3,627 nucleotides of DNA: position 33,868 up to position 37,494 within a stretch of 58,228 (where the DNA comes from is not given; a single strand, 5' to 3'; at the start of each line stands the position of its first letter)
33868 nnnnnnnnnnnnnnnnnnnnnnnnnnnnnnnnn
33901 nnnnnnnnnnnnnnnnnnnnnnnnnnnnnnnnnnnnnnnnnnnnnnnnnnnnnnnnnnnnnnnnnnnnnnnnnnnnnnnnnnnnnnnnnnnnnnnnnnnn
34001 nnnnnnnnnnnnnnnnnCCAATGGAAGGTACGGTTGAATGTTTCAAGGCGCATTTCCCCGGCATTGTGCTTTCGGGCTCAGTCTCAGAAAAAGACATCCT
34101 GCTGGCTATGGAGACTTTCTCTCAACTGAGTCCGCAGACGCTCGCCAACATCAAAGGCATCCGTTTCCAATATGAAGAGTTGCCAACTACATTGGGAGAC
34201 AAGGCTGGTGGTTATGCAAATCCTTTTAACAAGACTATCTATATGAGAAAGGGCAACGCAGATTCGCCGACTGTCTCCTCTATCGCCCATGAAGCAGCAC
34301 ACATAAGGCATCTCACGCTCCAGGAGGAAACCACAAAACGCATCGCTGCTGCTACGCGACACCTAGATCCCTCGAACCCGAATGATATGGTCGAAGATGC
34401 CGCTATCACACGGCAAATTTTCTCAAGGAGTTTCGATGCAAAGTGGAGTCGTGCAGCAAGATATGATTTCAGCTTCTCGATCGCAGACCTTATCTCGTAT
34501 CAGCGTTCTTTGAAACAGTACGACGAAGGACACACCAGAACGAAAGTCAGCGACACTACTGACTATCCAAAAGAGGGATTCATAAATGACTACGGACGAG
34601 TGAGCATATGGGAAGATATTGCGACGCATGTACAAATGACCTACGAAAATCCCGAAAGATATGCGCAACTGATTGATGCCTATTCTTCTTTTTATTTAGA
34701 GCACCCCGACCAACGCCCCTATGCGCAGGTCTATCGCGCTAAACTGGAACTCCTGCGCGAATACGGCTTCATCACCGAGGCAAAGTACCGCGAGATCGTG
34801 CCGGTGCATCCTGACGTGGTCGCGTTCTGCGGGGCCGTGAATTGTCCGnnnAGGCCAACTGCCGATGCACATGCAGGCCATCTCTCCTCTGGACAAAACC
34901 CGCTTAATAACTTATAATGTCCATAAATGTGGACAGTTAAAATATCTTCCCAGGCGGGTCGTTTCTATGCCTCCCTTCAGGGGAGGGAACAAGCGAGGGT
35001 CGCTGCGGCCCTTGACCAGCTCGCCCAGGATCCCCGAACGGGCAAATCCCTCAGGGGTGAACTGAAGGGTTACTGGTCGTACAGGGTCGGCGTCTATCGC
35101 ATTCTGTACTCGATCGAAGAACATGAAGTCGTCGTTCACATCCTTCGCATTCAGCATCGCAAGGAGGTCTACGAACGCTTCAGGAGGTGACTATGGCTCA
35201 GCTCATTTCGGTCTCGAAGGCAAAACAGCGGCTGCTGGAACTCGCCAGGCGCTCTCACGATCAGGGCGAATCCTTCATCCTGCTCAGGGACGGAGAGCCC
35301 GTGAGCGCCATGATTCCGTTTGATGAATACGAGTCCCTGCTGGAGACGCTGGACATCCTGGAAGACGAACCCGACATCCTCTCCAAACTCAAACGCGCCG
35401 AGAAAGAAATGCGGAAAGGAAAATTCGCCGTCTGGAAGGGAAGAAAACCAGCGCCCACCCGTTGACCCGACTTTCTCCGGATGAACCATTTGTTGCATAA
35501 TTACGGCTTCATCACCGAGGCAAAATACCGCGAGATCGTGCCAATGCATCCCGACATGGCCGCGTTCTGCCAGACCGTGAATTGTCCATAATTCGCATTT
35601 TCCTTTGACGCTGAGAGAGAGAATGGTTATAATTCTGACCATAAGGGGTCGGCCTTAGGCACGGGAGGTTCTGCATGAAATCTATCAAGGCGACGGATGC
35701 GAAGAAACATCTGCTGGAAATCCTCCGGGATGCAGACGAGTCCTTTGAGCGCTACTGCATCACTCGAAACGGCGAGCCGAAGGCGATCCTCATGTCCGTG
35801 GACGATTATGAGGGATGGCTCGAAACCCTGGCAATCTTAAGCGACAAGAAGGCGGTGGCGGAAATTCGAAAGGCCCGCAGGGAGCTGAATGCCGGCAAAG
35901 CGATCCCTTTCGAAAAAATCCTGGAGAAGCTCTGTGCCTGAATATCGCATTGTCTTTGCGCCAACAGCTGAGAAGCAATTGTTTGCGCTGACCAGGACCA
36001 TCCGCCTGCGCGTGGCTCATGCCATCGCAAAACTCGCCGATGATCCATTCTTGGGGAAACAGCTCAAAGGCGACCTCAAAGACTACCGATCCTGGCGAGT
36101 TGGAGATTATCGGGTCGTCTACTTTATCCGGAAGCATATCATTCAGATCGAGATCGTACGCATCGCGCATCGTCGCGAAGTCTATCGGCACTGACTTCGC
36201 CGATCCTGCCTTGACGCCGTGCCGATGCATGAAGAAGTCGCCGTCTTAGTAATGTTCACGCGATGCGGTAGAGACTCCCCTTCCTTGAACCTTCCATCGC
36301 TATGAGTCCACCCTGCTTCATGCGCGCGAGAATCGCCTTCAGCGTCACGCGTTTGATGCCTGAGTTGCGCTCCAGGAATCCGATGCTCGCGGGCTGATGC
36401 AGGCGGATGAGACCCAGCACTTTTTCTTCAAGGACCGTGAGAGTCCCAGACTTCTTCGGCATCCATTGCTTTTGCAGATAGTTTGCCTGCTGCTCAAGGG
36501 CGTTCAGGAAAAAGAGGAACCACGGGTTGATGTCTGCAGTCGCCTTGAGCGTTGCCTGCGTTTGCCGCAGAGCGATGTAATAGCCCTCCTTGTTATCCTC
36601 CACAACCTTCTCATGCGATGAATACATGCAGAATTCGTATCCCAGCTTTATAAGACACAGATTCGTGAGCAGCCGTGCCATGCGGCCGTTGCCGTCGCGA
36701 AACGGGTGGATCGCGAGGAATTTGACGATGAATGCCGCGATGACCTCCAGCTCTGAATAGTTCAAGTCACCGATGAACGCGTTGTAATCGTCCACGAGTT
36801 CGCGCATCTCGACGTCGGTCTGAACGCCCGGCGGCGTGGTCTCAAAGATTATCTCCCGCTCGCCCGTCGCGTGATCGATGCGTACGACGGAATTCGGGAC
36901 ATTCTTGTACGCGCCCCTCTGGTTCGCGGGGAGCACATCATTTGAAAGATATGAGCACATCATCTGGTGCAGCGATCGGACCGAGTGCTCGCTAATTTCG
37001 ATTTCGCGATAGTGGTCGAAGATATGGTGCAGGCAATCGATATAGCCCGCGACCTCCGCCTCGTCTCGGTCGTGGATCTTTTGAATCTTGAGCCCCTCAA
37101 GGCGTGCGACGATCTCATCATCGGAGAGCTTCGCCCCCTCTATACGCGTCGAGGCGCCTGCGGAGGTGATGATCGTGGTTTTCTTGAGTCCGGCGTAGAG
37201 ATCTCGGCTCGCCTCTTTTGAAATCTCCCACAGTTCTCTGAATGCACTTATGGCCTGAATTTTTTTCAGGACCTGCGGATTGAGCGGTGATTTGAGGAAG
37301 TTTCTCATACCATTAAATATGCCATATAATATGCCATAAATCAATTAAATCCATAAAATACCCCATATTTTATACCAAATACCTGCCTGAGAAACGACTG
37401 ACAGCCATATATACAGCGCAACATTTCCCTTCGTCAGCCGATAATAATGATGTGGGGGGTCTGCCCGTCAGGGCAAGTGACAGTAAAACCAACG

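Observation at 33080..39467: Cassette-like array of EF-hand/HExxH genes with near-identical ends and diverged cores, carrying two ParE-Phd pairs and a Fic gene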

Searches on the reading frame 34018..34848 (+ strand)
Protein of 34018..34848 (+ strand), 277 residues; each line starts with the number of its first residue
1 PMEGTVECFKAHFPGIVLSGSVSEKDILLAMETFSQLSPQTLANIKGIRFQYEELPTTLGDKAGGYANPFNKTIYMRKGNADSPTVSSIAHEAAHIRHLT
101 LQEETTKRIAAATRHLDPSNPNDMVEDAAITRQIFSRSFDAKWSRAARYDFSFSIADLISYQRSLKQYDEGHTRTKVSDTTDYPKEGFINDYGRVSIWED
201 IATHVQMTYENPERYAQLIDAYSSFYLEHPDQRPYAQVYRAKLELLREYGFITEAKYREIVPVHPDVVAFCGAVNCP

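Call 62: search_solved_structures(query=A5, max_evalue=10, show_alignments=2)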
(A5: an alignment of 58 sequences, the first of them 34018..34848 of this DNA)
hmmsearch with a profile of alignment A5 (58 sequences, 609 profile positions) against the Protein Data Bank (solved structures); distinct sequences matched with E-value up to 10: 27.
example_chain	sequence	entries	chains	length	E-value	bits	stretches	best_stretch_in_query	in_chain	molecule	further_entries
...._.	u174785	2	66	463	0.0014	20.7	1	78-255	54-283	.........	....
3jqy_B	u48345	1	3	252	0.22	13.5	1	168-250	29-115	Polysialic acid O-acetyltransferase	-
1ih0_A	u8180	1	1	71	0.42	12.5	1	38-86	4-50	TROPONIN C, SLOW SKELETAL AND CARDIAC MUSCLES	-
3ctn_A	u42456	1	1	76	0.43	12.5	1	37-85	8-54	TROPONIN C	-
1ozs_A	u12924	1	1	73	0.43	12.5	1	38-86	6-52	Troponin C, slow skeletal and cardiac muscles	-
1fi5_A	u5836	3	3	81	0.5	12.3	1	37-86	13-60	PROTEIN (TROPONIN C) | Troponin C, slow skeletal and cardiac muscles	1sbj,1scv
2kdh_A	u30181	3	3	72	0.51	12.2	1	38-86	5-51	Troponin C, slow skeletal and cardiac muscles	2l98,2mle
2mlf_C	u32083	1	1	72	0.54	12.2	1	38-86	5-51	Troponin C, slow skeletal and cardiac muscles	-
8j7m_A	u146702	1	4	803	0.64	11.9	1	12-222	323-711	ion channel,Voltage dependent ion channel,Green fluorescent protein (Fragment),Voltage dep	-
7x5v_A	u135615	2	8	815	0.66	11.9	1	12-222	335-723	ion channel,GFP-TwinStrep | ion channel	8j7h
4l7a_A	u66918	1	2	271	0.94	11.4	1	501-544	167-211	Uncharacterized protein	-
3khe_A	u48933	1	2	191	0.98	11.3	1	15-73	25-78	Calmodulin-like domain protein kinase isoform 3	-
6dzi_W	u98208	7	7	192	1.5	10.6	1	86-171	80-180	50S ribosomal protein L25 | Large ribosomal subunit protein bL25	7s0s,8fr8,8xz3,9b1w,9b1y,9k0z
7vhp_A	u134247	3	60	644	1.6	10.6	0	414-443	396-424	ATP-dependent zinc metalloprotease FtsH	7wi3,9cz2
2jt0_A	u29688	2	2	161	1.9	10.4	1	36-86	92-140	Troponin C, slow skeletal and cardiac muscles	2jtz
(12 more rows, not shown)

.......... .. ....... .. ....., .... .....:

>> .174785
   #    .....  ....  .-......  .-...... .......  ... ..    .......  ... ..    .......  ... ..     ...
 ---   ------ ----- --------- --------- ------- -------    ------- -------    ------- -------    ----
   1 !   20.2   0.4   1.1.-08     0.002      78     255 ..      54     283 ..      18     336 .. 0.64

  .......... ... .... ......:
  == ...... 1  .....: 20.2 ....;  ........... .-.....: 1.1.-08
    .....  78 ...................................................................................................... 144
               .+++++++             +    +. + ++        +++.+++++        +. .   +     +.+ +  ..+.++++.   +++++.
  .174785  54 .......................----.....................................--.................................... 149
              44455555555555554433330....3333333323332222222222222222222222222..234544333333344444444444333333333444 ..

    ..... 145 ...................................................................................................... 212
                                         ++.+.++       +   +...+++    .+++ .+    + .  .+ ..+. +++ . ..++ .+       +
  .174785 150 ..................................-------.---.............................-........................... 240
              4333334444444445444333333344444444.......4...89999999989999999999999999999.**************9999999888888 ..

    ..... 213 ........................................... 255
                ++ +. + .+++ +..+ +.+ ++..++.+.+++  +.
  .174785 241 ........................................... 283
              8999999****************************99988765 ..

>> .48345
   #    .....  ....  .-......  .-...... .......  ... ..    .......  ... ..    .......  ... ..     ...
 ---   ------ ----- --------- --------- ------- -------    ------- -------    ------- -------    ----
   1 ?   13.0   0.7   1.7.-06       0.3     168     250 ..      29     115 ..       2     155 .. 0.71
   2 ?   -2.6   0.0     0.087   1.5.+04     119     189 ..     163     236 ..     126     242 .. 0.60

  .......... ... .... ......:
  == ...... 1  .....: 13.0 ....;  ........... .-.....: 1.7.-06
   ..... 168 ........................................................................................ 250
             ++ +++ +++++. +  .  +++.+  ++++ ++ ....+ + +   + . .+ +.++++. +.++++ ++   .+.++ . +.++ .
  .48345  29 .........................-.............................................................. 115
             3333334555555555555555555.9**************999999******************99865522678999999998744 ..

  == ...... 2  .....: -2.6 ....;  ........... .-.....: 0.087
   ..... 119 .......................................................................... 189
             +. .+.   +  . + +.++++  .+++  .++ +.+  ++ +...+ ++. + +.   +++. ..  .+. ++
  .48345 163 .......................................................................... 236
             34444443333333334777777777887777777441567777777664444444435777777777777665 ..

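Call 70: predict_structure(alignment_id=A5)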
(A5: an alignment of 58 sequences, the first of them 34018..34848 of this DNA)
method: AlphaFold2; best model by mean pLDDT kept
length: 277 residues; sequences in the alignment: 58
mean_pLDDT: 89.8   pTM: 0.88
mean pLDDT of the five models: 89.8, 89.6, 89.1, 88.9, 88.9
residues with pLDDT >= 90: 207; 70-90: 32; 50-70: 29; < 50: 9
segments of 3 or more residues with pLDDT < 50: 171-179
pLDDT, mean of each block of 10 residues (from residue 1): 90 98 97 98 98 76 85 93 92 97 95 97 96 95 93 64 57 47 91 91 98 98 98 98 98 98 90 85
secondary structure, 60 per line:
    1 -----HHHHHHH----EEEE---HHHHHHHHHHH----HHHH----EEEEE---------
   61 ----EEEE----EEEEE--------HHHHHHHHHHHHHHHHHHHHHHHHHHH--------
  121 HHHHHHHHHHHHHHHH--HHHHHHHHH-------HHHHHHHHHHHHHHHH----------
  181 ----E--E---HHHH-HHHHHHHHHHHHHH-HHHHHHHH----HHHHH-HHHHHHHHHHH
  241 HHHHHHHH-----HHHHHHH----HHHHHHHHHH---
elements in order: H6-12 E17-20 H24-34 H39-42 E47-51 E65-68 E73-77 H86-112 H121-136 H139-147 H155-170 H192-195 H197-210 H212-219 H224-228 H230-248 H254-260 H265-274

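Call 73: fold_search(model_id=the predicted structure, library=pdb)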
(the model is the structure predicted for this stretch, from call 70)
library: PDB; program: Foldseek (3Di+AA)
matches with E <= 10: 176; with E <= 0.001: 0
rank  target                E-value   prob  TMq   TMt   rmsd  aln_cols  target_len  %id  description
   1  1j7n_A                1.7e-01  0.38  0.31  0.14  15.8       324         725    7  Anthrax Toxin Lethal factor (released 2001-11-07)
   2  1yqy                  2.0e-01  0.69  0.24  0.14  13.0       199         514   11  Structure of B. Anthrax Lethal factor in complex with a hydroxamate inhibitor (released 2005-05-31)
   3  4l7a_B                2.5e-01  0.77  0.43  0.45   7.7       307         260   11  Crystal structure of a putative zinc-binding metallo-peptidase (BACCAC_01431) from Bacteroides caccae ATCC 43185 at 2. (released 2013-07-03)
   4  4pkw                  2.5e-01  0.69  0.27  0.16  13.2       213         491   12  Anthrax toxin lethal factor with bound small molecule inhibitor GM6001 (released 2014-11-12)
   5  4pkq                  2.5e-01  0.63  0.27  0.16  13.2       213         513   11  Anthrax toxin lethal factor with bound zinc (released 2014-11-12)
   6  4l7a_A                2.7e-01  0.75  0.43  0.45   7.7       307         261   11  Crystal structure of a putative zinc-binding metallo-peptidase (BACCAC_01431) from Bacteroides caccae ATCC 43185 at 2. (released 2013-07-03)
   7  4pks                  3.0e-01  0.66  0.27  0.17  13.3       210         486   12  Anthrax toxin lethal factor with bound small molecule inhibitor 11 (released 2014-11-12)
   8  4wf6                  3.0e-01  0.66  0.34  0.21   8.8       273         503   10  Anthrax toxin lethal factor with bound small molecule inhibitor MK-31 (released 2015-09-09)
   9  1pwu_A                3.3e-01  0.28  0.28  0.13  13.6       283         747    9  Crystal Structure of Anthrax Lethal Factor complexed with (3-(N-hydroxycarboxamido)-2-isobutylpropanoyl-Trp-methylamid (released 2004-02-03)
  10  5d1t                  3.5e-01  0.75  0.39  0.24   8.1       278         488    9  Anthrax toxin lethal factor with hydroxamic acid inhibitor (released 2015-11-11)
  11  4dv8                  3.7e-01  0.66  0.28  0.17  13.3       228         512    9  Anthrax Lethal Factor metalloproteinase in complex with the Hydroxamic acid based small molecule PT8421 (released 2012-03-14)
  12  4pkr                  4.1e-01  0.57  0.28  0.17  13.3       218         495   10  Anthrax toxin lethal factor with bound small molecule inhibitor 10 (released 2014-11-12)
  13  1pwq_A                6.2e-01  0.20  0.31  0.14  14.7       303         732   10  Crystal structure of Anthrax Lethal Factor complexed with Thioacetyl-Tyr-Pro-Met-Amide, a metal-chelating peptidyl sma (released 2004-01-13)
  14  4pkv                  7.3e-01  0.44  0.28  0.16  13.0       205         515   11  Anthrax toxin lethal factor with bound small molecule inhibitor 16 (released 2014-11-12)
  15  5jig                  7.7e-01  0.15  0.15  0.29  10.1       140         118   11  Crytsal structure of Wss1 from S. pombe (released 2016-11-09)
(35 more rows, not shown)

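Call 87: fold_search(model_id=the predicted structure, library=viral)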
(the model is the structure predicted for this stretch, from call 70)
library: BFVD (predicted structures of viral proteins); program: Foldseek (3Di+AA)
matches with E <= 10: 177; with E <= 0.001: 0
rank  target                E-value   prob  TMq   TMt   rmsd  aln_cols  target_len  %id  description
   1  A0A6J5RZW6            1.6e-02  0.84  0.29  0.09  15.2       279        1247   14  Uncharacterized protein [uncultured Caudovirales phage]
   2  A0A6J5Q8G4            1.8e-02  0.89  0.34  0.17  10.8       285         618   14  Phage head morphogenesis domain containing protein [uncultured Caudovirales phage]
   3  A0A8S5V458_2          3.3e-02  0.35  0.20  0.06  16.7       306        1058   12  PolyVal ADP-Ribosyltransferase [Myoviridae sp. ct8iP21]
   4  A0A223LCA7            4.1e-02  0.72  0.21  0.27  18.3       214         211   13  IrrE N-terminal-like domain-containing protein [Bacillus phage PBS1]
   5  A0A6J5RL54            4.5e-02  0.80  0.18  0.28  14.1       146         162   12  SprT-like domain-containing protein [uncultured Caudovirales phage]
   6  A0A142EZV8            4.8e-02  0.72  0.22  0.33  14.2       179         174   13  (no name in the UniProt tables at hand)
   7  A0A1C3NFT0            5.0e-02  0.23  0.19  0.16  20.5       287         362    9  (no name in the UniProt tables at hand)
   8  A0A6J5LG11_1          1.1e-01  0.54  0.30  0.11  14.0       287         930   12  Large polyvalent protein associated domain-containing protein [uncultured Caudovirales phage]
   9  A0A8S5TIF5            1.3e-01  0.92  0.34  0.20   7.6       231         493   14  Minor capsid component [Myoviridae sp. ct9dX1]
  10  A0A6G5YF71            1.3e-01  0.35  0.27  0.09  30.8       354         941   10  (no name in the UniProt tables at hand)
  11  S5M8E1                1.4e-01  0.30  0.26  0.09  14.8       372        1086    9  Uncharacterized protein [Bacillus phage JL]
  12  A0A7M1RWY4            1.7e-01  0.21  0.16  0.08  15.1       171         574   13  Morphogenesis protein [uncultured phage cr108_1]
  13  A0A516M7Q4            2.3e-01  0.44  0.24  0.19  18.3       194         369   11  (no name in the UniProt tables at hand)
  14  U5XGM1                2.5e-01  0.66  0.23  0.36  12.1       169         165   18  (no name in the UniProt tables at hand)
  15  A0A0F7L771            2.5e-01  0.63  0.37  0.22   9.7       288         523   13  Phage head morphogenesis domain-containing protein [uncultured marine virus]
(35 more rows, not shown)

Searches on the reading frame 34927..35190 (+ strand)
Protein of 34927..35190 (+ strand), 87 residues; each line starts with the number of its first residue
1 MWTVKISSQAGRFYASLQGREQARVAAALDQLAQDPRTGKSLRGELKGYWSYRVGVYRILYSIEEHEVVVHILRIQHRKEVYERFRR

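Call 4: search_protein_families(library=pfam, proteins=[window:34927-35190:+], max_evalue=0.1)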
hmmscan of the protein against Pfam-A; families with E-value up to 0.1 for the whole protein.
window:34927-35190:+ (87 aa): 5 families
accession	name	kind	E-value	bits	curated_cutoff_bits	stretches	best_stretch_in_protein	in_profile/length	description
PF05016.21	ParE_toxin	-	6e-13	49.6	23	1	20-82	27-89/89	ParE toxin of type II toxin-antitoxin system, parDE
PF15781.12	ParE-like_toxin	-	5.1e-08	33.2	28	1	6-84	3-85/87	ParE-like toxin of type II bacterial toxin-antitoxin system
PF06769.20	YoeB_toxin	-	0.0023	18.4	27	1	23-73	21-76/80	YoeB-like toxin of bacterial type II toxin-antitoxin system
PF05973.20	Gp49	-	0.017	15.6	23.9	1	16-71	5-66/90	Phage derived protein Gp49-like (DUF891)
PF06628.17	Catalase-rel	-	0.061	13.9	30.1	0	8-29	9-30/65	Catalase-related immune-responsive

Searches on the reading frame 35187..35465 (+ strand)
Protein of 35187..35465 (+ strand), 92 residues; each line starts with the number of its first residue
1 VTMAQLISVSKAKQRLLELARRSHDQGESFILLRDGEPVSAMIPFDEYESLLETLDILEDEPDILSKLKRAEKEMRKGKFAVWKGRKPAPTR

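Call 4: search_protein_families(library=pfam, proteins=[window:35187-35465:+], max_evalue=0.1)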
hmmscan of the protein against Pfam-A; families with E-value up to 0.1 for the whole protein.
window:35187-35465:+ (92 aa): 3 families
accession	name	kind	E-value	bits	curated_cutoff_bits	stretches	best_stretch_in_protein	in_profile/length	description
PF02604.26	PhdYeFM_antitox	-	5.3e-10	39.4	29.8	1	7-59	4-56/74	Antitoxin Phd_YefM, type II toxin-antitoxin system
PF18506.7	RelB-like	-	0.0056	16.9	27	1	29-61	5-34/62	RelB Antitoxin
PF25708.1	Phage_T7_Gp5_9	-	0.091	13.1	24.5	0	41-59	5-23/46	Phage T7 gp5.9 RecBCD inhibitor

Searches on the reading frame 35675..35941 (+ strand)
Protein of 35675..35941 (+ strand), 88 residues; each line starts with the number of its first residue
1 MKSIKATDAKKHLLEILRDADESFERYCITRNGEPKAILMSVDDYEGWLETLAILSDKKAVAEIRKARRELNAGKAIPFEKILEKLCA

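Call 4: search_protein_families(library=pfam, proteins=[window:35675-35941:+], max_evalue=0.1)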
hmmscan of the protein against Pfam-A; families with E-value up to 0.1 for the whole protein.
window:35675-35941:+ (88 aa): 1 family
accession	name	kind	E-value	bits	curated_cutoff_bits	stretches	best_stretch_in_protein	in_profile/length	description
PF02604.26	PhdYeFM_antitox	-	3.3e-18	65.7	29.8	1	1-73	1-73/74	Antitoxin Phd_YefM, type II toxin-antitoxin system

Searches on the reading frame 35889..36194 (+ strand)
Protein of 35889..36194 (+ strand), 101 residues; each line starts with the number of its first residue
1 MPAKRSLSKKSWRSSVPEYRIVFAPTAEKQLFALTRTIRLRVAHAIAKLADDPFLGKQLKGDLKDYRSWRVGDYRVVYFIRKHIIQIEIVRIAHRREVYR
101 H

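Call 4: search_protein_families(library=pfam, proteins=[window:35889-36194:+], max_evalue=0.1)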
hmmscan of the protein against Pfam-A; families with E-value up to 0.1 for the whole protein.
window:35889-36194:+ (101 aa): 3 families
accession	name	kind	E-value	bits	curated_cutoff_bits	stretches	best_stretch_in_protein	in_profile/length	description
PF05016.21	ParE_toxin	-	5.8e-11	43.3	23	1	21-99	1-89/89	ParE toxin of type II toxin-antitoxin system, parDE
PF15781.12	ParE-like_toxin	-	2.7e-06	27.7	28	1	24-100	4-84/87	ParE-like toxin of type II bacterial toxin-antitoxin system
PF06769.20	YoeB_toxin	-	0.0084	16.6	27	1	36-90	17-76/80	YoeB-like toxin of bacterial type II toxin-antitoxin system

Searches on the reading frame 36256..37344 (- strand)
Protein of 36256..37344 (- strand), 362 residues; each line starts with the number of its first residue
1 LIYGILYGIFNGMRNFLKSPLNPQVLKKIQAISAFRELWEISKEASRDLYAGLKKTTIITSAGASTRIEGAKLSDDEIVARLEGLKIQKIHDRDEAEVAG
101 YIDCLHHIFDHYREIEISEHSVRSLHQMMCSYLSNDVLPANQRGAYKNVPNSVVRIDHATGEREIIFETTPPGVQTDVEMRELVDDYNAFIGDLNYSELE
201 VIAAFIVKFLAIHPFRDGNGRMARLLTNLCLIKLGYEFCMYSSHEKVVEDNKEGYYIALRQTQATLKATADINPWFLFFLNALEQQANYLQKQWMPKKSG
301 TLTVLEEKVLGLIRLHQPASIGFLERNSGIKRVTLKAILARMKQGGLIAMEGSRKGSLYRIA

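Call 4: search_protein_families(library=pfam, proteins=[window:36256-37344:-], max_evalue=0.1)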
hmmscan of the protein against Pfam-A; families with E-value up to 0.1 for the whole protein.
window:36256-37344:- (362 aa): 1 family
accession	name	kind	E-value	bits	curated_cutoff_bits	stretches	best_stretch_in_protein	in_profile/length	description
PF02661.23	Fic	-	2.7e-14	54.2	24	1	117-231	2-93/93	Fic/DOC family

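Call 57: search_protein_families(library=padloc, proteins=[window:36256-37344:-], max_evalue=0.01)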
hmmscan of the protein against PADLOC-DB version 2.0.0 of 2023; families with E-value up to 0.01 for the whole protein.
window:36256-37344:- (362 aa): 9 families
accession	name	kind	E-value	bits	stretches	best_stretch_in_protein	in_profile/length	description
PDLC03963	SoFic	-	4.3e-36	123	1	25-359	25-349/361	-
PDLC04836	PDC-S04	-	2.1e-23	80.8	1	41-265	9-215/244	-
PDLC04840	PDC-S04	-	1.4e-16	58.9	1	58-233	12-176/227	-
PDLC04837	PDC-S04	-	7.6e-16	56.1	1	35-227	7-179/234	-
PDLC04839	PDC-S04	-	1e-15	55.9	1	199-262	127-186/205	-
PDLC04838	PDC-S04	-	3.7e-09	34.7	1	200-267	131-199/209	-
PDLC04966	PDC-S24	-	1.5e-06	25.4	1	181-235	284-340/497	-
PDLC04841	PDC-S04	-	0.0026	15.4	1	192-243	189-239/292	-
PDLC04842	PDC-S04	-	0.0057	14.4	0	193-233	92-132/202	-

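Call 90: search_protein_families(library=ncbifam, proteins=[window:36256-37344:-], max_evalue=0.01)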
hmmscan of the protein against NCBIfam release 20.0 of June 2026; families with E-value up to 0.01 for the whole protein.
window:36256-37344:- (362 aa): 3 families
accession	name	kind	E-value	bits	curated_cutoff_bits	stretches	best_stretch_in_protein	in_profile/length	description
NF046030.1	ProtAdlyltaseSoFic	equivalog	2.1e-13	50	550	1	162-293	145-269/361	protein adenylyltransferase Fic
TIGR02613.1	mob_myst_B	hypoth_equivalog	4.8e-13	49.4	124.4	1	174-262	84-173/186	mobile mystery protein B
TIGR01550.1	DOC_P1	subfamily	0.00023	21.3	38.65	1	199-240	52-93/122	type II toxin-antitoxin system death-on-curing family toxin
